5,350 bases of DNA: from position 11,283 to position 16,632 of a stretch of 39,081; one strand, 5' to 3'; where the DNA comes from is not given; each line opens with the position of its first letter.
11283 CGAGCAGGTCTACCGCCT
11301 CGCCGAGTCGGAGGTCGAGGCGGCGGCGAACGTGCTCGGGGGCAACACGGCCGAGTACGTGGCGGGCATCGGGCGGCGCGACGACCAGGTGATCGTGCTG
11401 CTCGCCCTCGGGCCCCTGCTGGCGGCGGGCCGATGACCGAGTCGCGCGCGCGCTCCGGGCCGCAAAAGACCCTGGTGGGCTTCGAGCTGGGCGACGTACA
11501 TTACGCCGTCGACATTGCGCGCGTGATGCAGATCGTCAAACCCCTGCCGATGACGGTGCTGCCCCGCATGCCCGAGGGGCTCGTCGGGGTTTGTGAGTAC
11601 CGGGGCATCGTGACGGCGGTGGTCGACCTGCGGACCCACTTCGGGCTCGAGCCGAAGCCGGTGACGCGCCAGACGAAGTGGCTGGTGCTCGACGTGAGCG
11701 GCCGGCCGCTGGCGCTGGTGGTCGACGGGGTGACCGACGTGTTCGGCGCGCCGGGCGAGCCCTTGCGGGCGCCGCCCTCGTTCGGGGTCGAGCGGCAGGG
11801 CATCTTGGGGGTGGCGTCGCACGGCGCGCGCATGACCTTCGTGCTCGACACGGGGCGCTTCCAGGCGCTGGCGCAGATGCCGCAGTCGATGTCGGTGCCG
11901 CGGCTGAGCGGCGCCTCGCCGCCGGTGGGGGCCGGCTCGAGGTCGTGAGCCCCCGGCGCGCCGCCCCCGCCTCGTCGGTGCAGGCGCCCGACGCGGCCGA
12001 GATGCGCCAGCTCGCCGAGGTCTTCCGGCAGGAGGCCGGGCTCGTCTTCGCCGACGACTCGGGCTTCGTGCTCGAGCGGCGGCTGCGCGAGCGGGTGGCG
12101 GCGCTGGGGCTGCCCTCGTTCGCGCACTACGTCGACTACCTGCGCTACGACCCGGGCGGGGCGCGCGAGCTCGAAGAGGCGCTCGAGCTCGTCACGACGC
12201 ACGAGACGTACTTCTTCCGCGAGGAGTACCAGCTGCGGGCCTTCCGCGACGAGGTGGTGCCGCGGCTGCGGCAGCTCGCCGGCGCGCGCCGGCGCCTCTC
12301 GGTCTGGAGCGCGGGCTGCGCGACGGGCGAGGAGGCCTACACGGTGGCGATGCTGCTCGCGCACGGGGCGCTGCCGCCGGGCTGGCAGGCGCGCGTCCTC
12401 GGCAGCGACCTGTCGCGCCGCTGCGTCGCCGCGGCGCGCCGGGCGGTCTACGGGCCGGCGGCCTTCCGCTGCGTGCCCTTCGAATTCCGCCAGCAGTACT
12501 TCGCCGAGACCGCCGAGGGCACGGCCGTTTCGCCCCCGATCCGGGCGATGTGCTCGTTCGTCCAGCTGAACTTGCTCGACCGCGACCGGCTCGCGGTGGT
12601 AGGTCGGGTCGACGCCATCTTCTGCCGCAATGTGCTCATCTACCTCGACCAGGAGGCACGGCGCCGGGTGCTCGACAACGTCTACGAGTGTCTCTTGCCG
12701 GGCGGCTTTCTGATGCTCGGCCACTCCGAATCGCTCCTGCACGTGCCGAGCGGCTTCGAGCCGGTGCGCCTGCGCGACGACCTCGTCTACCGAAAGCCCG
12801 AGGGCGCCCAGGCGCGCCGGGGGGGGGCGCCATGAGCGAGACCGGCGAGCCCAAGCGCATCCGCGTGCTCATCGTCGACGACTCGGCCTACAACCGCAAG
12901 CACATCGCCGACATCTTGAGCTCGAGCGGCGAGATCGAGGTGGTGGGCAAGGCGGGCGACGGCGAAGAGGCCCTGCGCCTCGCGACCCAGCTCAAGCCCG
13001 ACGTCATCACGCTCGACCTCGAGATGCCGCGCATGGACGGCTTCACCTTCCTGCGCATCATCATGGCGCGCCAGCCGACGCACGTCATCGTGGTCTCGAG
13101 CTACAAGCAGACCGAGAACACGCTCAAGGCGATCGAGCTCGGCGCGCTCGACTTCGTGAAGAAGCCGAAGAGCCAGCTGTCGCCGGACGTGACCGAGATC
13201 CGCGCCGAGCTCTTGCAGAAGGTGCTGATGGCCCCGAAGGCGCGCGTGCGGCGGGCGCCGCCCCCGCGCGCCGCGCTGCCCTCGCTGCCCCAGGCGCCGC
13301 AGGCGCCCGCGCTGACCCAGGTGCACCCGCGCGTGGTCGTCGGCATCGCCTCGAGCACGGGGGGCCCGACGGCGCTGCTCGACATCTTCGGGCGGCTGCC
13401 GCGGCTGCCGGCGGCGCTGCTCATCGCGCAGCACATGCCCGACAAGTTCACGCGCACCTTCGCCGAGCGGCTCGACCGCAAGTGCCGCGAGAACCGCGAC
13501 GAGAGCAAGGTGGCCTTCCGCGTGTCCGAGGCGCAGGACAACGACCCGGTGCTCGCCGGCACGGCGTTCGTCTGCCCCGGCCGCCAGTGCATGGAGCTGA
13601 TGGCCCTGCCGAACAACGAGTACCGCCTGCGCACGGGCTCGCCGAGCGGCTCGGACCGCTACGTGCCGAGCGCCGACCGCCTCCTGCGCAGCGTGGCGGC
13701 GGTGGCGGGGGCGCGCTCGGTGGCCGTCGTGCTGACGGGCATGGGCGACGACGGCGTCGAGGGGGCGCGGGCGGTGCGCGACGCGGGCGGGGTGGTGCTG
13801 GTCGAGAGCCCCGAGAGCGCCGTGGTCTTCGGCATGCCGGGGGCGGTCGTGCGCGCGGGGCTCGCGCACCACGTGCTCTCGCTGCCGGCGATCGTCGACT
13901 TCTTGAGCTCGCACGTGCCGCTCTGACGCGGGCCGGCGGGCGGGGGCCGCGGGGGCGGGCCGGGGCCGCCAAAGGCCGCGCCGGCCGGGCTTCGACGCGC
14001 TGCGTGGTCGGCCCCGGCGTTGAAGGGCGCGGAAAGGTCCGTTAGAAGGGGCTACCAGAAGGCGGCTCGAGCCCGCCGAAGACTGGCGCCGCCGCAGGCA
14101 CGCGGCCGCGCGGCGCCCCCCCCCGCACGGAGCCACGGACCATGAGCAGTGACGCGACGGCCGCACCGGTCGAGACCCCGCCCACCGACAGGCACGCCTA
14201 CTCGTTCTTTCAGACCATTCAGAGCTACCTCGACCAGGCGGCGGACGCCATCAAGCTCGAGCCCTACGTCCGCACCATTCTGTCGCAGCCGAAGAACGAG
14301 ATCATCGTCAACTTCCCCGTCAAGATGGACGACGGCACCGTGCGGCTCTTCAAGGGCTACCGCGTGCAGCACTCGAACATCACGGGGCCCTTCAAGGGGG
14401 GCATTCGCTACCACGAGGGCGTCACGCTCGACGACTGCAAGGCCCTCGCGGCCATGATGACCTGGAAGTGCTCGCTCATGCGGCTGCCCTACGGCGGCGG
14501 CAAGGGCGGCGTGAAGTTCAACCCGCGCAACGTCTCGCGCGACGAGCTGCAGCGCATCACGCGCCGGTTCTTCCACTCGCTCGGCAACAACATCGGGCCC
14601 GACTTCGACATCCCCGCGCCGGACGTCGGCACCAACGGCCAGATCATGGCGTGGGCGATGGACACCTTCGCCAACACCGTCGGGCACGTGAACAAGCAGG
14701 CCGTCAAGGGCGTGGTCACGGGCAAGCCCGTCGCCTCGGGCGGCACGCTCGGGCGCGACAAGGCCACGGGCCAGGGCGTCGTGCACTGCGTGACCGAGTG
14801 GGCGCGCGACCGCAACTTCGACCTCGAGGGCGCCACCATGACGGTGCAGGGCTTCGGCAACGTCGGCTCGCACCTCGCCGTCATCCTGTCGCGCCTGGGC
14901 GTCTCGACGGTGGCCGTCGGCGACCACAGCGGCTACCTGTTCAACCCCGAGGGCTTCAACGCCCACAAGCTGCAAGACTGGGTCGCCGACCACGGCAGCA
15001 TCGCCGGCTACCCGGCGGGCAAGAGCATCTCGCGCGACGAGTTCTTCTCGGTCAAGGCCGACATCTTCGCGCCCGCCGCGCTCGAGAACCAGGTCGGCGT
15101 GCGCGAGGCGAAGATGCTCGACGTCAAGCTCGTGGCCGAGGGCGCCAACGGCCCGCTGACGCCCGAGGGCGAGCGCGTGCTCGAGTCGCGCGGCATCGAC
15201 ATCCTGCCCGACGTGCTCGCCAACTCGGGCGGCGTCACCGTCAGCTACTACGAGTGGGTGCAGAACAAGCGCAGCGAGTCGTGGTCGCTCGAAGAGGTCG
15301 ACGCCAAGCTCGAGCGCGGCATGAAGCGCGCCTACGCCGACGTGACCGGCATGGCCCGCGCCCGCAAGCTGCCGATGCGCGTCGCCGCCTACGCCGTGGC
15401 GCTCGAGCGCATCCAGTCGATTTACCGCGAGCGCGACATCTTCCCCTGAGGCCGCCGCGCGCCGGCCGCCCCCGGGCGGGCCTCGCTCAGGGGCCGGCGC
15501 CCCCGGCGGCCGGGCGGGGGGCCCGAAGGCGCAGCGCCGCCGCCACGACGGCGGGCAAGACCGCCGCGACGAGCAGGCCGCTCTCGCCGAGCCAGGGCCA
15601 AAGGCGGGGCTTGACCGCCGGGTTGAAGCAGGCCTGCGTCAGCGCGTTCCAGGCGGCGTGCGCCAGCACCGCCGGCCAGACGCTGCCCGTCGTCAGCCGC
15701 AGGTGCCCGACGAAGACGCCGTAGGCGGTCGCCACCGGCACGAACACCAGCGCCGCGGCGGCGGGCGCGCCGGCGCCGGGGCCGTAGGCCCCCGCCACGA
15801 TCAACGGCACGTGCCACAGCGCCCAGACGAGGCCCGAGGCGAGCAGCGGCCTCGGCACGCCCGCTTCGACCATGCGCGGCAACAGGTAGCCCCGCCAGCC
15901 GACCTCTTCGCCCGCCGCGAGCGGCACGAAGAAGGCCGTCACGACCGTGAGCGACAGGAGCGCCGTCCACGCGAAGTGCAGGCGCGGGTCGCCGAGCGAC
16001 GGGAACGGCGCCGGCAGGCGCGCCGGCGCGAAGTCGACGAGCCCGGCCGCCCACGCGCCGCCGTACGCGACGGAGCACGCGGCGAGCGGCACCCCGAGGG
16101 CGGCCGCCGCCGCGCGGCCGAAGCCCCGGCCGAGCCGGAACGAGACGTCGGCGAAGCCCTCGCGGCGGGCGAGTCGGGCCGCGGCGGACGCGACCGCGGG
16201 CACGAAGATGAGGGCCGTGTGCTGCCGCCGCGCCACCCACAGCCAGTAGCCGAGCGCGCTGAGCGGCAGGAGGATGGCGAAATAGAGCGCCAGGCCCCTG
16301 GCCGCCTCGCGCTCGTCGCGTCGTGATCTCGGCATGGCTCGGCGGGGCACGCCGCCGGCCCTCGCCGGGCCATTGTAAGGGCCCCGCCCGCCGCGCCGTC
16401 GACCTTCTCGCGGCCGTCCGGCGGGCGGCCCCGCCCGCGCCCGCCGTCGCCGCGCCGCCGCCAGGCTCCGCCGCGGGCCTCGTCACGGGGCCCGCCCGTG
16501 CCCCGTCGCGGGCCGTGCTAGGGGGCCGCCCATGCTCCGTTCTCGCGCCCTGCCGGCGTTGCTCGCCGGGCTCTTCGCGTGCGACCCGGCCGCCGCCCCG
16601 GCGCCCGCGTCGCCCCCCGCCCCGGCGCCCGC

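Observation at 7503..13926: MCP-less, CheY-less chemosensory cluster coupled to a REC-HTH(XRE) transcription factor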

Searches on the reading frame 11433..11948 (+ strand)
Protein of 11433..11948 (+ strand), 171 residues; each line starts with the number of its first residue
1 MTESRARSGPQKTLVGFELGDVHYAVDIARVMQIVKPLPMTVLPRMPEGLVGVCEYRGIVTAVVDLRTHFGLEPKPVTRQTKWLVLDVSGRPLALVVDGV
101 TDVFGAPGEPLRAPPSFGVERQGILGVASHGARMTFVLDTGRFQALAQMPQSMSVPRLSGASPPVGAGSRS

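Call 6: search_protein_families(library=pfam, proteins=[window:11433-11948:+], max_evalue=0.01)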
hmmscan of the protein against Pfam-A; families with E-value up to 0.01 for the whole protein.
window:11433-11948:+ (171 aa): 1 family
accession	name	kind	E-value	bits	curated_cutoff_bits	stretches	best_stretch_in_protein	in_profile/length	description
PF01584.24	CheW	-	1.4e-25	90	23.5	1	14-142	2-132/138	CheW-like domain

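Call 86: search_protein_families(library=ncbifam, proteins=[window:11433-11948:+], max_evalue=0.00001)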
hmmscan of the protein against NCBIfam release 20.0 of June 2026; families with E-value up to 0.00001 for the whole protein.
window:11433-11948:+ (171 aa): 1 family
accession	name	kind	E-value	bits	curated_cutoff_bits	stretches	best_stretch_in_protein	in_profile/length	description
NF007903.0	PRK10612.1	equivalog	1.6e-14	54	260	1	12-143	18-150/167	chemotaxis protein CheW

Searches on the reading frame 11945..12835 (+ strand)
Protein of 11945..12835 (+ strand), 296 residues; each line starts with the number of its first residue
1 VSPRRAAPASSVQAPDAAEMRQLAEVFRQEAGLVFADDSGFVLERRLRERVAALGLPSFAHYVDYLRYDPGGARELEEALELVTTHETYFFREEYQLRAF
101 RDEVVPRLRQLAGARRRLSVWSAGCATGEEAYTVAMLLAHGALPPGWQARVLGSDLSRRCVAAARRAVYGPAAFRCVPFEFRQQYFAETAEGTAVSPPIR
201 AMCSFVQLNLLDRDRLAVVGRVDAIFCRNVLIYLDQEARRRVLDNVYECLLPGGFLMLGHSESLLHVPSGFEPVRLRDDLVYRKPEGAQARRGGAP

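Call 6: search_protein_families(library=pfam, proteins=[window:11945-12835:+], max_evalue=0.01)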
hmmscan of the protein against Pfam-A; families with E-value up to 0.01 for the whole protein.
window:11945-12835:+ (296 aa): 6 families
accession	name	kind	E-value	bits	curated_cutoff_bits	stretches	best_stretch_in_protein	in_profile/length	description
PF01739.24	CheR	-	5.1e-51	173.3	27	1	87-275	2-190/195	CheR methyltransferase, SAM binding domain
PF03705.20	CheR_N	-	8.2e-11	41.9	27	1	19-70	2-53/53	CheR methyltransferase, all-alpha domain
PF08242.18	Methyltransf_12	-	3.8e-08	34.4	30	1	123-256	3-98/98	Methyltransferase domain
PF13649.12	Methyltransf_25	-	5.3e-07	30.7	27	1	216-254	58-97/97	Methyltransferase domain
PF08241.18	Methyltransf_11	-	5.9e-05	24.1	21.2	1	203-257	44-94/95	Methyltransferase domain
PF13489.12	Methyltransf_23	-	0.00085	19.5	27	1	100-270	4-128/164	Methyltransferase domain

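Call 86: search_protein_families(library=ncbifam, proteins=[window:11945-12835:+], max_evalue=0.00001)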
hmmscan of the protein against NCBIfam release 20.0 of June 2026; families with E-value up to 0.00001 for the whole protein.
window:11945-12835:+ (296 aa): 1 family
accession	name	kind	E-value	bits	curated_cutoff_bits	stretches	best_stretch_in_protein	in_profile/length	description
NF007902.0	PRK10611.1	equivalog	1.1e-38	133.1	435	1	18-272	25-274/287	protein-glutamate O-methyltransferase CheR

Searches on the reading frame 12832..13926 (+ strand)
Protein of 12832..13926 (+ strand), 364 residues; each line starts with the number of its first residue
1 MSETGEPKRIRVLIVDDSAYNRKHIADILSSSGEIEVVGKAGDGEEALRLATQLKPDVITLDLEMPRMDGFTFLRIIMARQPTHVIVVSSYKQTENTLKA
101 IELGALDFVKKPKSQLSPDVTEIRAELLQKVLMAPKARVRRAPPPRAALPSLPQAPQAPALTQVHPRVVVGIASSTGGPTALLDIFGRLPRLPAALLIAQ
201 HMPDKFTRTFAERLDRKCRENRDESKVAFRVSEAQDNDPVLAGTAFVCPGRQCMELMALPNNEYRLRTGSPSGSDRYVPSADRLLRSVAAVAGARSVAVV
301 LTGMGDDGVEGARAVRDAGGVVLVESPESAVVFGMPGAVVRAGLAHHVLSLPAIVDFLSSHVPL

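Call 6: search_protein_families(library=pfam, proteins=[window:12832-13926:+], max_evalue=0.01)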
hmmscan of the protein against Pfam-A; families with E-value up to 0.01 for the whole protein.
window:12832-13926:+ (364 aa): 2 families
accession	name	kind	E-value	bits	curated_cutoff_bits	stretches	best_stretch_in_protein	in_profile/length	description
PF01339.22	CheB_methylest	-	7.5e-51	172.7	24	1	170-357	1-173/174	CheB methylesterase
PF00072.30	Response_reg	-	1.1e-24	87.2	30.2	1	12-113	1-101/111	Response regulator receiver domain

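Call 86: search_protein_families(library=ncbifam, proteins=[window:12832-13926:+], max_evalue=0.00001)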
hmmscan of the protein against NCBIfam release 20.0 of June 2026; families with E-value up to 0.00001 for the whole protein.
window:12832-13926:+ (364 aa): 69 families (the best 25 are shown)
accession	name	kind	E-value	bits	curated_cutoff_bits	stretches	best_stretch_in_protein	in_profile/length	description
NF001965.0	PRK00742.1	subfamily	8.2e-103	344.3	293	1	8-358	2-349/357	chemotaxis-specific protein-glutamate methyltransferase CheB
NF009206.0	PRK12555.1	subfamily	1.3e-82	277.5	342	1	10-360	1-334/340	chemotaxis-specific protein-glutamate methyltransferase CheB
NF008677.0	PRK11697.1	equivalog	1.9e-19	70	246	1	10-132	2-124/238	two-component system response regulator BtsR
NF007935.0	PRK10651.1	equivalog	4e-18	65.4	250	1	8-109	5-107/216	two-component system response regulator NarL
TIGR02875.1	spore_0_A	equivalog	5e-18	65.3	200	1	9-113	2-109/262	sporulation transcription factor Spo0A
NF041367.1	CheY_Halo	equivalog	1.6e-16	60.7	200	1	12-115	1-103/114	chemotaxis protein CheY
NF008469.0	PRK11361.1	equivalog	2e-16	59.7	714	1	10-113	5-107/461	acetoacetate metabolism transcriptional regulator AtoC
NF007135.0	PRK09581.1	equivalog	3.2e-16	59.2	474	1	11-115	4-109/457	PleD family two-component system response regulator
NF007969.0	PRK10693.1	equivalog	9.3e-16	57.8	329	1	11-118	9-115/337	two-component system response regulator RssB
NF011896.0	PRK15369.1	equivalog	3.7e-15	56.1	242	1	9-115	3-110/211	two component system response regulator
NF052445.1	RespRegMctR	equivalog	1.6e-14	53.9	300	1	10-111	2-104/205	two-component system response regulator MctR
NF045505.1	RR_RssB_Pseudo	equivalog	1.6e-14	53.8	700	1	9-127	5-122/394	two-component system response regulator RssB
NF045944.1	ResRegRpaBCyano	equivalog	2.3e-14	53.3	330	1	13-124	1-107/229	response regulator transcription factor RpaB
NF045991.1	RespRegCtrARhodob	equivalog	2.4e-13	50.4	350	1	10-114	1-104/224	response regulator transcription factor CtrA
NF051870.1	NAssimRespRegNtrX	equivalog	5.3e-13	48.6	600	1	11-112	3-105/452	nitrogen assimilation response regulator NtrX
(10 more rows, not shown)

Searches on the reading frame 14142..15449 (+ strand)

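Call 6: search_protein_families(library=pfam, proteins=[window:14142-15449:+], max_evalue=0.01)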
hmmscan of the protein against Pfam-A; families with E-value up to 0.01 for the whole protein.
window:14142-15449:+ (435 aa): 4 families
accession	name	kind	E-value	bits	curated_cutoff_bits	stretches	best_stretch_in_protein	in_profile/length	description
PF00208.27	ELFV_dehydrog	-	3.2e-69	233.7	23.4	1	200-429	1-238/241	Glutamate/Leucine/Phenylalanine/Valine dehydrogenase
PF02812.23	ELFV_dehydrog_N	-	3.4e-55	185.7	25.3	1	50-177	1-128/129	Glu/Leu/Phe/Val dehydrogenase, dimerisation domain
PF05088.18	Bac_GDH_CD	-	0.00048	19.2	22.8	0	322-371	398-447/497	Bacterial NAD-glutamate dehydrogenase, catalytic domain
PF02826.25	2-Hacid_dh_C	-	0.0016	18.3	25.1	1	220-262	23-68/178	D-isomer specific 2-hydroxyacid dehydrogenase, NAD binding domain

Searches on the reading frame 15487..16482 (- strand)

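Call 8: search_protein_families(library=pfam, proteins=[window:15487-16482:-], max_evalue=0.001)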
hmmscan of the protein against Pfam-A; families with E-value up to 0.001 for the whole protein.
window:15487-16482:- (331 aa): 1 family
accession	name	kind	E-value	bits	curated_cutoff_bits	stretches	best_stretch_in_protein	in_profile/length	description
PF02517.21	Rce1-like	-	2.2e-16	60.3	22.4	1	176-281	5-93/93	Type II CAAX prenyl endopeptidase Rce1-like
